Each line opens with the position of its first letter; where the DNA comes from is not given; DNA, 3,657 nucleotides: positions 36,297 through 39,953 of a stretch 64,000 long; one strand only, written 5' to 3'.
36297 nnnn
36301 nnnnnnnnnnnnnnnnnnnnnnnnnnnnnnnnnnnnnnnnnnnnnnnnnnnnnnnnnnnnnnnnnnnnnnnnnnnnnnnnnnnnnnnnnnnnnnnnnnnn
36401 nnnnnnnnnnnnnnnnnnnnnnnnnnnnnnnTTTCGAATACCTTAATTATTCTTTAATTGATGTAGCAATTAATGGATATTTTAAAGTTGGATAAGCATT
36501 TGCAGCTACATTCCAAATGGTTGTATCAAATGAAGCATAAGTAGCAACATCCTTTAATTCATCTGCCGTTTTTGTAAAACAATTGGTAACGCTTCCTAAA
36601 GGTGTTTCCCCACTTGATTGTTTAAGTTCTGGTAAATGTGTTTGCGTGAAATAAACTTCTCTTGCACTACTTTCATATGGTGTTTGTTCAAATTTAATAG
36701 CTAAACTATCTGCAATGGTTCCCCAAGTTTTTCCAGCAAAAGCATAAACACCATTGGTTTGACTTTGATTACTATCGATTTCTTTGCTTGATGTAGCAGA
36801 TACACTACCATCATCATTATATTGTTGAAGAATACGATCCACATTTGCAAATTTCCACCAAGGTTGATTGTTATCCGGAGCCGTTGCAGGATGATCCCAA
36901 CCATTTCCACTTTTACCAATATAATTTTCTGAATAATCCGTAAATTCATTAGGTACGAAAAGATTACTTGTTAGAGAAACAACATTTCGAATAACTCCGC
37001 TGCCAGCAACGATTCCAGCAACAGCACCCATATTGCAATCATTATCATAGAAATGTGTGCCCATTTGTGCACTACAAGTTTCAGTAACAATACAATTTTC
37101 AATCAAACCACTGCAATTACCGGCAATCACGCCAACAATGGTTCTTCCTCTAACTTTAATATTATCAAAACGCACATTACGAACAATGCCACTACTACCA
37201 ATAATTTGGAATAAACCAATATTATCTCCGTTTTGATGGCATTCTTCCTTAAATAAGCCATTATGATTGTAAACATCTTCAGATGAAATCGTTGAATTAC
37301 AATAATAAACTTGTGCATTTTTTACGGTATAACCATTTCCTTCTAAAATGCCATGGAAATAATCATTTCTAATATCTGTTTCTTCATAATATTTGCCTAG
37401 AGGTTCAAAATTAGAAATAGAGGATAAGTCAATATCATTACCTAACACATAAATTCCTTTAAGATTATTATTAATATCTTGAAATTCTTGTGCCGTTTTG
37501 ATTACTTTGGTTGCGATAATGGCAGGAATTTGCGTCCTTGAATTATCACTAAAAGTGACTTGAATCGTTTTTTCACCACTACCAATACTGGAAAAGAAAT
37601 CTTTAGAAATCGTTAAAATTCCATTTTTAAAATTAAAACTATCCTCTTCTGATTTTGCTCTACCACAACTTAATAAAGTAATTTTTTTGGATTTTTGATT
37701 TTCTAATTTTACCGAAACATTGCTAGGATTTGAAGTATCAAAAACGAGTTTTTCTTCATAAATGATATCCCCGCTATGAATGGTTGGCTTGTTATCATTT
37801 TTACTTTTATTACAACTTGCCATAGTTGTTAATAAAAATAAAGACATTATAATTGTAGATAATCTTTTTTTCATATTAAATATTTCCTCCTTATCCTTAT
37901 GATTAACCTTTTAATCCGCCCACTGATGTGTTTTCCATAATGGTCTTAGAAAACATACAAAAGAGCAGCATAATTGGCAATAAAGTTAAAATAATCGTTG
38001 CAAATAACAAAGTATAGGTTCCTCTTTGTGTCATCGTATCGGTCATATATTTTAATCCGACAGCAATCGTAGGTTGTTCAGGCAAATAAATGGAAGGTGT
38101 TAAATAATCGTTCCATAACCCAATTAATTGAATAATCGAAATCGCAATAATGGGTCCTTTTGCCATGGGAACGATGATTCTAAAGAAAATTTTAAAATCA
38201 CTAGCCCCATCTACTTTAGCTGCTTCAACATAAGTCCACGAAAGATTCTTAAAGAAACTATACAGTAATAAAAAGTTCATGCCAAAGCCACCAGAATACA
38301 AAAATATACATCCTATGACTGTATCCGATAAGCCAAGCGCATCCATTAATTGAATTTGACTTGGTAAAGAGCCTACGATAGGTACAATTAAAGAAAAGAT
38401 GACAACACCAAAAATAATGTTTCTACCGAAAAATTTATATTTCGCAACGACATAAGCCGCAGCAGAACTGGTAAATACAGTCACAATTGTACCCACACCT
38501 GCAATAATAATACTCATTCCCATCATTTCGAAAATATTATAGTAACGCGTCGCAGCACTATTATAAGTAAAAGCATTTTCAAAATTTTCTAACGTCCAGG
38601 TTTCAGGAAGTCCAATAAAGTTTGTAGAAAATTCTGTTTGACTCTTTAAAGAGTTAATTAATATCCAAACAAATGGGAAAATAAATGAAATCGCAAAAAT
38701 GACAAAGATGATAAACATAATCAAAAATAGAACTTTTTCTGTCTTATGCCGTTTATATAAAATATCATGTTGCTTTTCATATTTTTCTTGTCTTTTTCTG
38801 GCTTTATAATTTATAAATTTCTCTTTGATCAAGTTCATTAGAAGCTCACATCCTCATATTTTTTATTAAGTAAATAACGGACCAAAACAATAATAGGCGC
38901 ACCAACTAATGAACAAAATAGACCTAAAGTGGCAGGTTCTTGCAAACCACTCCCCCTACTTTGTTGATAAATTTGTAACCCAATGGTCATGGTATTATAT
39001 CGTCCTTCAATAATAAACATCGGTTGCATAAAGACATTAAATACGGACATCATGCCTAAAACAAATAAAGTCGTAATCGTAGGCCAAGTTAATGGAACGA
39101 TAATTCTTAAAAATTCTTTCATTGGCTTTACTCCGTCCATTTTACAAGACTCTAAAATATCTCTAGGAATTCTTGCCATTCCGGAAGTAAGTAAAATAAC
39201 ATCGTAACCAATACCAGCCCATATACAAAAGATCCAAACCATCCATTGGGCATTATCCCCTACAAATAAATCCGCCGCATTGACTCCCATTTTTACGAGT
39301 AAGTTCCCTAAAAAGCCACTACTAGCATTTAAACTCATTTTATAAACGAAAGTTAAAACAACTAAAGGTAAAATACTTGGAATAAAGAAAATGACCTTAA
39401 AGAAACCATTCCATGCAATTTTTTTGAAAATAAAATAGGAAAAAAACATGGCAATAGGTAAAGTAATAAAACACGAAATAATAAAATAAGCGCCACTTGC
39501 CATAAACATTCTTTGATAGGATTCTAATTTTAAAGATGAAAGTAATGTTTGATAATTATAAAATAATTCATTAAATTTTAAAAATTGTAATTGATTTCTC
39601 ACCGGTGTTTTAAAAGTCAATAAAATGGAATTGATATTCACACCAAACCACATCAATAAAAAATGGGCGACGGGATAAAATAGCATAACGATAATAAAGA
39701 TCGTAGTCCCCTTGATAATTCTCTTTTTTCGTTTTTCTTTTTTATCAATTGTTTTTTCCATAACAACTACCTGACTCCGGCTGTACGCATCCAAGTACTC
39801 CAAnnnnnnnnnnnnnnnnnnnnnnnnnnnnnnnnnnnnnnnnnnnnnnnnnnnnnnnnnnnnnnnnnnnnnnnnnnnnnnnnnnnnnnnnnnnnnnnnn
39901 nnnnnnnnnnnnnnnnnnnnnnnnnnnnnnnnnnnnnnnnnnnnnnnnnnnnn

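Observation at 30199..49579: Gram-positive beta-glucan (laminarin-type) utilisation locus with three GH16, a GH30 and a 1028-aa putative phosphorylase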

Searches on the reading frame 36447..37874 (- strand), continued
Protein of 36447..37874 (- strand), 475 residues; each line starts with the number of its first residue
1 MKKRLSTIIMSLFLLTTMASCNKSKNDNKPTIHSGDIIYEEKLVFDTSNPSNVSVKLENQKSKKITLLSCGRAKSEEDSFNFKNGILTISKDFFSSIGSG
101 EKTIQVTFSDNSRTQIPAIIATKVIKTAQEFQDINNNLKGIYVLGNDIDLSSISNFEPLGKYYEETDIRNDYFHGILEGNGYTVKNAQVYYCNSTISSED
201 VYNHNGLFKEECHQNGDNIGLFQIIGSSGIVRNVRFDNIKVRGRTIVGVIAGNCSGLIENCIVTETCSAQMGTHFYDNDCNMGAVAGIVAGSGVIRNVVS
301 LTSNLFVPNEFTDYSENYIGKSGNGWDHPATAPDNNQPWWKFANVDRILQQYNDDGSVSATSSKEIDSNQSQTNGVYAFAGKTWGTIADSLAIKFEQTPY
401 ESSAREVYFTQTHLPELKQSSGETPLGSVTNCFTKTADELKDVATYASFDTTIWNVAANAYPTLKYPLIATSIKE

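Call 79: find_encoding_contigs(protein=P0094, flank=9000, max_places=1)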
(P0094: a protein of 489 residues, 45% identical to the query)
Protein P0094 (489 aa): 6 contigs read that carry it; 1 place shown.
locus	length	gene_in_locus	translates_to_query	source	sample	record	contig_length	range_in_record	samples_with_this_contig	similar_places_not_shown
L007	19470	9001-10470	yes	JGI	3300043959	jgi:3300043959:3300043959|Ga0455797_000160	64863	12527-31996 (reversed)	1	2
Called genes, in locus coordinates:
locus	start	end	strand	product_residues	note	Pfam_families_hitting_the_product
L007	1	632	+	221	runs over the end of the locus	-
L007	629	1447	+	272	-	-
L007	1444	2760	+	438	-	PF14587:Glyco_hydr_30_2 (weak), PF02055:Glyco_hydro_30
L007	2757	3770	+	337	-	PF00356:LacI, PF00532:Peripla_BP_1, PF13407:Peripla_BP_4 (faint), PF13377:Peripla_BP_3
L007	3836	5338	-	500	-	PF00722:Glyco_hydro_16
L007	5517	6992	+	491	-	PF01547:SBP_bac_1, PF13531:SBP_bac_11 (faint)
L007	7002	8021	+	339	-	PF00528:BPD_transp_1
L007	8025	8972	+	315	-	PF00528:BPD_transp_1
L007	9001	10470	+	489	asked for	-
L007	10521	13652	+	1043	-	-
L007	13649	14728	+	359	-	PF03935:SKN1_KRE6_Sbg1, PF26113:GH16_XgeA, PF00722:Glyco_hydro_16, PF03935:SKN1_KRE6_Sbg1 (weak)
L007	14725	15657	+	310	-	PF03935:SKN1_KRE6_Sbg1, PF00722:Glyco_hydro_16, PF26113:GH16_XgeA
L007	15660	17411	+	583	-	PF13304:AAA_21 (faint), PF00005:ABC_tran, PF17912:OB_MalK (faint), PF08402:TOBE_2 (weak)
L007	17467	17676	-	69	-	-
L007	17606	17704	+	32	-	-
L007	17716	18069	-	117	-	-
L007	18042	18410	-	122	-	-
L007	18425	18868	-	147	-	PF13091:PLDc_2, PF00614:PLDc (weak)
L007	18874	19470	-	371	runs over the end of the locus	PF13396:PLDc_N, PF13091:PLDc_2, PF00614:PLDc (weak)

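Call 82: search_protein_families(library=pfam, alignment_id=A1, max_evalue=0.1)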
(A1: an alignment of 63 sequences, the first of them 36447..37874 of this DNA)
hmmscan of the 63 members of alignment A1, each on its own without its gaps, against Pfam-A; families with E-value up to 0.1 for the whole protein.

A. member 1, window:36447-37874:- (475 aa): 3 families
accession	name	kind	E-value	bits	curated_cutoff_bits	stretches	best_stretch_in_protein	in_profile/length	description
PF03442.20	CBM_X2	-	0.0036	17.8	28.9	1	41-111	4-76/83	Carbohydrate binding domain X2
PF06453.16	LT-IIB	-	0.045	14.1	25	0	125-177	44-96/122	Type II heat-labile enterotoxin , B subunit (LT-IIB)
PF02191.22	OLF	-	0.073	13.1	23.9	0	132-194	22-84/246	Olfactomedin-like domain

B. families by the number of members that match (of 63 scanned): 23 families
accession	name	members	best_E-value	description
PF03442.20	CBM_X2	31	1e-05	Carbohydrate binding domain X2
PF05342.19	Peptidase_M26_N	25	0.00015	M26 IgA1-specific Metallo-endopeptidase N-terminal region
PF02191.22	OLF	8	0.0081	Olfactomedin-like domain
PF00894.24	Luteo_coat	2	0.012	Luteovirus coat protein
PF17826.7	DUF5588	2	0.014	Family of unknown function (DUF5588)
PF07550.17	Shr-like_HID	2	0.018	Heme-binding protein Shr-like, Hb-interacting domain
PF10879.14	DUF2674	2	0.026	Protein of unknown function (DUF2674)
PF23591.1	CILP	2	0.071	Cartilage intermediate layer protein 1-like domain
PF17117.11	DUF5104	1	0.0035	Domain of unknown function (DUF5104)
PF23344.1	ZP-N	1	0.01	ZP-N domain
PF07613.16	DUF1576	1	0.013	Protein of unknown function (DUF1576)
PF07581.17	Glug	1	0.014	The GLUG motif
PF21827.1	New_glue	1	0.022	New glue protein family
PF22133.1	Toxin_BN_H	1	0.026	Botulinum neurotoxin, helical domain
PF09716.15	ETRAMP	1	0.033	Malarial early transcribed membrane protein (ETRAMP)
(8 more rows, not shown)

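Call 85: list_cluster_members(proteins=[P0014, P0018, P0026, P0038, P0050, P0076, P0090, P0114, P0120, P0128])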
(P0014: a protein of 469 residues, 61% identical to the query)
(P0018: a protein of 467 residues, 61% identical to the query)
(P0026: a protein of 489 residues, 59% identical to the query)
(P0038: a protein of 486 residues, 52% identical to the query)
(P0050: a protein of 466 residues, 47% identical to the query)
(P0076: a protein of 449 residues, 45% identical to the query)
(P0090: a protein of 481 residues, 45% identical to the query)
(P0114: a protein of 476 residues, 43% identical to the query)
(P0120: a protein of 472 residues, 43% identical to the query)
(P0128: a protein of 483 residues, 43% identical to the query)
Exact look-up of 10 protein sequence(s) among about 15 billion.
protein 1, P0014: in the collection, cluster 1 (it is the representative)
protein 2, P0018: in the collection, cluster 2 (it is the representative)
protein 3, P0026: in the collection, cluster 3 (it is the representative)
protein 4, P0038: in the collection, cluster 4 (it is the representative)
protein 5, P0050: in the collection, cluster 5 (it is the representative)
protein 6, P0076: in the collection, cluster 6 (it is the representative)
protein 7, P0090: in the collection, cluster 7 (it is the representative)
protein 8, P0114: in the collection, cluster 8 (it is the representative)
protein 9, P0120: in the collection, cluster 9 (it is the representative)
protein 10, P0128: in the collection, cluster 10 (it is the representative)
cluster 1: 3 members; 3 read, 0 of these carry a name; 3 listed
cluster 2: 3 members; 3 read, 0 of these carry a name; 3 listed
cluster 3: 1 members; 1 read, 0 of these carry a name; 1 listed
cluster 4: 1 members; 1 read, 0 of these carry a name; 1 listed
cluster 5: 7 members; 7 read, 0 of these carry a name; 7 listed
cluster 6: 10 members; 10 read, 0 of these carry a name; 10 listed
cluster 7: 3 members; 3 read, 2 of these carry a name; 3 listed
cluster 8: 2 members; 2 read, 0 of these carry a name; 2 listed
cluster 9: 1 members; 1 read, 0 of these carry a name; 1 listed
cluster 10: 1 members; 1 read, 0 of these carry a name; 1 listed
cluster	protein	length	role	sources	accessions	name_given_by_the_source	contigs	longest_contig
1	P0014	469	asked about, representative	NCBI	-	-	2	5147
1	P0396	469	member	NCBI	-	-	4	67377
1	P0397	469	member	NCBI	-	-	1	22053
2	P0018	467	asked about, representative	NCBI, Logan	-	-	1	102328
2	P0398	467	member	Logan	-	-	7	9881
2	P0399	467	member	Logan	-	-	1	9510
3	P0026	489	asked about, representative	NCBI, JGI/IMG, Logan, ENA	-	-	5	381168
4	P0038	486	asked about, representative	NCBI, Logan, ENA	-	-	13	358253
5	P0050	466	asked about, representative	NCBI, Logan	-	-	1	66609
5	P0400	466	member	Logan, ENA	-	-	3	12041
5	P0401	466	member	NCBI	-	-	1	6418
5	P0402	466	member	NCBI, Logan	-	-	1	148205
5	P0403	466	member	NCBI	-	-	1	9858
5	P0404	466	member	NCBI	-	-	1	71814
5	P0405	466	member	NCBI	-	-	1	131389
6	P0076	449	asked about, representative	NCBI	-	-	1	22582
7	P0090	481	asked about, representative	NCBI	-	-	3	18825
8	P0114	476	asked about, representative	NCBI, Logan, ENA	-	-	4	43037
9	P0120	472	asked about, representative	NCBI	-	-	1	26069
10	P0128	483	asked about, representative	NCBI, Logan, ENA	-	-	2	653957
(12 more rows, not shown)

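Call 90: search_protein_families(library=pfam, proteins=[P0172, P0181, P0205, P0216, P0222, P0226, P0232, P0247, P0209, P0221], max_evalue=0.00001)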
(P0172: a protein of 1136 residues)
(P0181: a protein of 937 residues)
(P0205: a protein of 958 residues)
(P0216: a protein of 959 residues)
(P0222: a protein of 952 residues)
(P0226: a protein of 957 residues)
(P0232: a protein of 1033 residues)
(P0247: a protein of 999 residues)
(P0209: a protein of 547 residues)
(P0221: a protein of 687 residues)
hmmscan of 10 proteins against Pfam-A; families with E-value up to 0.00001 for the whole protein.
P0172 (1136 aa): 0 families

P0181 (937 aa): 0 families

P0205 (958 aa): 1 family
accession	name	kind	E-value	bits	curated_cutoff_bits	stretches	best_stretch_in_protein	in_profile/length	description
PF07581.17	Glug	-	2.8e-10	40.3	20.5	0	439-460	5-28/28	The GLUG motif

P0216 (959 aa): 0 families

P0222 (952 aa): 0 families

P0226 (957 aa): 1 family
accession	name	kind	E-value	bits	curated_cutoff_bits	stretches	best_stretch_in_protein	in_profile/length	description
PF07581.17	Glug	-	3e-17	62.2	20.5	0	890-912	5-28/28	The GLUG motif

P0232 (1033 aa): 3 families
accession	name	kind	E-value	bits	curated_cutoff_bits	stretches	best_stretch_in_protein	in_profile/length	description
PF02368.24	Big_2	-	9e-14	51.6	22.8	0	73-116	29-72/79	Bacterial Ig-like domain (group 2)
PF22359.2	Big-like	-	1.1e-10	42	27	0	80-124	3-47/48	Bacterial Ig-like domain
PF21461.3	HL_N-beta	-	6.9e-06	26.2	27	0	166-196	14-43/57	Hyaluronate lyase, N-terminal beta-sheet domain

P0247 (999 aa): 1 family
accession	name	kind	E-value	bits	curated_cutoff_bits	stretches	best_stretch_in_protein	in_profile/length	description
PF07581.17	Glug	-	1.1e-09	38.5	20.5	0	426-449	2-27/28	The GLUG motif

P0209 (547 aa): 0 families

P0221 (687 aa): 1 family
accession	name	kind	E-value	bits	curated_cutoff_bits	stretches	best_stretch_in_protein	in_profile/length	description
PF07523.18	Big_3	-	2e-08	34.8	21.2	0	41-104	3-66/68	Bacterial Ig-like domain (group 3)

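Call 92: find_encoding_contigs(protein=P0140, flank=9000, max_places=2)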
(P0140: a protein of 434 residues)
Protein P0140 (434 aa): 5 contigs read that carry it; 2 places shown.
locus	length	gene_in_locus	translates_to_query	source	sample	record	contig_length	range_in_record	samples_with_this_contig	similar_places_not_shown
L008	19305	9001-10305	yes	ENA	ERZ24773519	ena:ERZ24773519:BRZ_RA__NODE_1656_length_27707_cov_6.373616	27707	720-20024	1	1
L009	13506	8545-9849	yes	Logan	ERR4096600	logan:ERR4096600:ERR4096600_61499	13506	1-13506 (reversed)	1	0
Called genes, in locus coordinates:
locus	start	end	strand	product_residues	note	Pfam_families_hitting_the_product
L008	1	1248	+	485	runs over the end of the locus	PF01547:SBP_bac_1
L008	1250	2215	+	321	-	PF00528:BPD_transp_1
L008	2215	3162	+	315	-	PF00528:BPD_transp_1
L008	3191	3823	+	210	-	-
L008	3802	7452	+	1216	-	-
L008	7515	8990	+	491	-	PF02368:Big_2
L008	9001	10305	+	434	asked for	-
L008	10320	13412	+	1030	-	-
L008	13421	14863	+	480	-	PF26182:Ig_NUP210_5th (faint), PF03935:SKN1_KRE6_Sbg1 (faint), PF00722:Glyco_hydro_16, PF26113:GH16_XgeA (weak)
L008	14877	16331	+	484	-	PF00005:ABC_tran, PF08402:TOBE_2 (faint), PF17912:OB_MalK (faint)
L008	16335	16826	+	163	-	-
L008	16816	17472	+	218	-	-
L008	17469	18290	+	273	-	-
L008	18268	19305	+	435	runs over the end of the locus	PF02055:Glyco_hydro_30, PF17189:Glyco_hydro_30C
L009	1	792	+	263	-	?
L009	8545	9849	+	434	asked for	-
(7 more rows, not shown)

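Call 93: find_encoding_contigs(protein=P0223, flank=9000, max_places=2)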
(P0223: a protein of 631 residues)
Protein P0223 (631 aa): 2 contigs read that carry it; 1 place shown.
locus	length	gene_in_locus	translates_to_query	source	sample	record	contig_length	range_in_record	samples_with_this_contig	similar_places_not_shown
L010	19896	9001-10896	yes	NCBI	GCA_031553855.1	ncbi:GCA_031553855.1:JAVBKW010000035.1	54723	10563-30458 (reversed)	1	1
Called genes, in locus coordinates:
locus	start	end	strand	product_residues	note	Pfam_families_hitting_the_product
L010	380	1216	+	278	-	PF00293:NUDIX, PF19368:WHD_AraR (faint), PF21906:WHD_NrtR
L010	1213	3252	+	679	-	PF13489:Methyltransf_23 (weak), PF08241:Methyltransf_11, PF08242:Methyltransf_12, PF13649:Methyltransf_25, PF13847:Methyltransf_31 (weak)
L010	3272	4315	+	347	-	PF01145:Band_7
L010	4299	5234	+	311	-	-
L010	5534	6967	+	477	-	-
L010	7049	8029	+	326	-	PF00528:BPD_transp_1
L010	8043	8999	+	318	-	PF00528:BPD_transp_1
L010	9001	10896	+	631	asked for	PF26113:GH16_XgeA, PF00722:Glyco_hydro_16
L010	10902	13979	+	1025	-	-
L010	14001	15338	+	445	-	PF00232:Glyco_hydro_1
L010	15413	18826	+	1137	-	-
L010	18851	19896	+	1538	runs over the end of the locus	PF16403:Bact_surface_Ig-like (weak), PF00754:F5_F8_type_C, PF22633:F5_F8_type_C_2, PF00754:F5_F8_type_C, PF03639:Glyco_hydro_81, PF17652:Glyco_hydro81C, PF00754:F5_F8_type_C, PF22633:F5_F8_type_C_2, +1 more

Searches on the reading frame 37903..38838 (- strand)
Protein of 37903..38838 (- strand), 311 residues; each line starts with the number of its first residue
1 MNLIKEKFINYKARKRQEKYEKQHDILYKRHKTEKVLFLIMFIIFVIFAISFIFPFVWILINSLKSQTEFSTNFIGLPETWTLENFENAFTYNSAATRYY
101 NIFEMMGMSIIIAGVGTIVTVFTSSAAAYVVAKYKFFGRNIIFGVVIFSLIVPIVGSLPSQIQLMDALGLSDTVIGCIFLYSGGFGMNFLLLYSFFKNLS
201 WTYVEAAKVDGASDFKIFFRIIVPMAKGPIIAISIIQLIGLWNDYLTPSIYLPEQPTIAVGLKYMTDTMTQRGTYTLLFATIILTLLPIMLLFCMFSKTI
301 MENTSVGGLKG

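Call 4: search_protein_families(library=pfam, proteins=[window:37903-38838:-], max_evalue=0.01)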
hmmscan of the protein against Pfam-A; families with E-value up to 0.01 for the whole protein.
window:37903-38838:- (311 aa): 1 family
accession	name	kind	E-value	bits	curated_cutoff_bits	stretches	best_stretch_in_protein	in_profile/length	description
PF00528.27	BPD_transp_1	-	3.5e-17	63.2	26.4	1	127-293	4-172/184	Binding-protein-dependent transport system inner membrane component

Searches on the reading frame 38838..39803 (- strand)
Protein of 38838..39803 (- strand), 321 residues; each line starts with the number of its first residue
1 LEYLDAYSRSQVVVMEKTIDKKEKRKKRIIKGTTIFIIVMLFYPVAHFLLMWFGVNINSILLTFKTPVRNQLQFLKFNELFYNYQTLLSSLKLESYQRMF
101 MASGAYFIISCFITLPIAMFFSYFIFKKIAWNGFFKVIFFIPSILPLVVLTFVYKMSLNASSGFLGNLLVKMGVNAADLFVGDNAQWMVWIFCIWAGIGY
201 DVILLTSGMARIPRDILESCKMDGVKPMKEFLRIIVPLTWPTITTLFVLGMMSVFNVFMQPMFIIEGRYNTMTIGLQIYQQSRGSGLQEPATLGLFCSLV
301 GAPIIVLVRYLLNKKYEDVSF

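Call 4: search_protein_families(library=pfam, proteins=[window:38838-39803:-], max_evalue=0.01)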
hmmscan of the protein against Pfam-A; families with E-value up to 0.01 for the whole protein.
window:38838-39803:- (321 aa): 1 family
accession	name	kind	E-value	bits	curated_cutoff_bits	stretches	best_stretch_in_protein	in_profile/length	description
PF00528.27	BPD_transp_1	-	7.7e-10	39.2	26.4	1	116-314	3-180/184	Binding-protein-dependent transport system inner membrane component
